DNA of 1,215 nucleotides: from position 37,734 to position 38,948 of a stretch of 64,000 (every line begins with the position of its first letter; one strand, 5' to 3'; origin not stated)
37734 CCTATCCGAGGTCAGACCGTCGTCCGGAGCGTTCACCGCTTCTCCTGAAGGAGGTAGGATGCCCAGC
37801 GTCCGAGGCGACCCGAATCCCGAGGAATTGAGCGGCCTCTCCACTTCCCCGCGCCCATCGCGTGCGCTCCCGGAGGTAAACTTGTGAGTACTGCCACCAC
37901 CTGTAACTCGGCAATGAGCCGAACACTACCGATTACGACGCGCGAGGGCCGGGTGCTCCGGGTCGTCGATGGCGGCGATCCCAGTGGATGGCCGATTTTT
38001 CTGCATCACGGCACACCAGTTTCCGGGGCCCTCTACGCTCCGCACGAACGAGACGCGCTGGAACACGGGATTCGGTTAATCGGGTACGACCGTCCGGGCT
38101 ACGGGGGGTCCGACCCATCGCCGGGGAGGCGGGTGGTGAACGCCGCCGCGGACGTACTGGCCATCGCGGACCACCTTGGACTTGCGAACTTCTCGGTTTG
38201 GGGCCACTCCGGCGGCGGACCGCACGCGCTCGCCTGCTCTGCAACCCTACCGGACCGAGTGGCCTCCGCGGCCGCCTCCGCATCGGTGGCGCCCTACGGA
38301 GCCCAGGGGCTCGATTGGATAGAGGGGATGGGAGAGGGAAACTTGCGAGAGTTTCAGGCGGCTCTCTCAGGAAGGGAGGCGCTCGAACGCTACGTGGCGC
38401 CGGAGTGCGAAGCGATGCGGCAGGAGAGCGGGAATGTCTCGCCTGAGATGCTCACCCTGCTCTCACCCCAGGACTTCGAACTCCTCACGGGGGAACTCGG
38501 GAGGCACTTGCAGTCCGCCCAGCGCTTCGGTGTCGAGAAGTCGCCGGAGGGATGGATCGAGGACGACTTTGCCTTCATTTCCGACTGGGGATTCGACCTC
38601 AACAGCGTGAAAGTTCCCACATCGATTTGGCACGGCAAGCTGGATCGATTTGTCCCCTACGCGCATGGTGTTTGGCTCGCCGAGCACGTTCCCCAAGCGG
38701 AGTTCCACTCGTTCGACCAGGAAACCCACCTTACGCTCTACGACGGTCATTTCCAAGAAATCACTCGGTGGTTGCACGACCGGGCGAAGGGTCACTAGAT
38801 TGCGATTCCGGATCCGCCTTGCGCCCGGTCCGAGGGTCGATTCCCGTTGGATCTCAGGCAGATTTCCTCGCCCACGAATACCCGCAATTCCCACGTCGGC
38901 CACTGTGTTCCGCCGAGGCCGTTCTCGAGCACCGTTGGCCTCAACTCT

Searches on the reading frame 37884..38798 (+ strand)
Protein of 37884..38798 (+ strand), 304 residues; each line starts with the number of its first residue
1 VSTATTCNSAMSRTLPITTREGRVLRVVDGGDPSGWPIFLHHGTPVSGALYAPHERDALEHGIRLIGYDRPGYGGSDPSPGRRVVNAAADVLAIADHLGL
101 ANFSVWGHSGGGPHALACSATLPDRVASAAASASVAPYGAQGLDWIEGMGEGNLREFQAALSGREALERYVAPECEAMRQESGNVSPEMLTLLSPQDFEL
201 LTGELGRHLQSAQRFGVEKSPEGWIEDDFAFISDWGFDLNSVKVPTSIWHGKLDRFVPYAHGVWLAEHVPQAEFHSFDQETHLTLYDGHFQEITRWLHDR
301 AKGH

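Call 26: search_protein_families(library=pfam, proteins=[window:37884-38798:+], max_evalue=0.00001)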
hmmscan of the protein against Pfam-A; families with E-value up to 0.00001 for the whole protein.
window:37884-38798:+ (304 aa): 3 families
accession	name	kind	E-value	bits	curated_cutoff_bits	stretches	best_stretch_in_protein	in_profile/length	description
PF00561.26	Abhydrolase_1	-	1.9e-19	70.7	25.8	1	37-288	2-244/245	alpha/beta hydrolase fold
PF12146.15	Hydrolase_4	-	8.5e-10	38.8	27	1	38-287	7-237/239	Serine aminopeptidase, S33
PF12697.13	Abhydrolase_6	-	1.9e-09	38.9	26.3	1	38-283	1-205/217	Alpha/beta hydrolase family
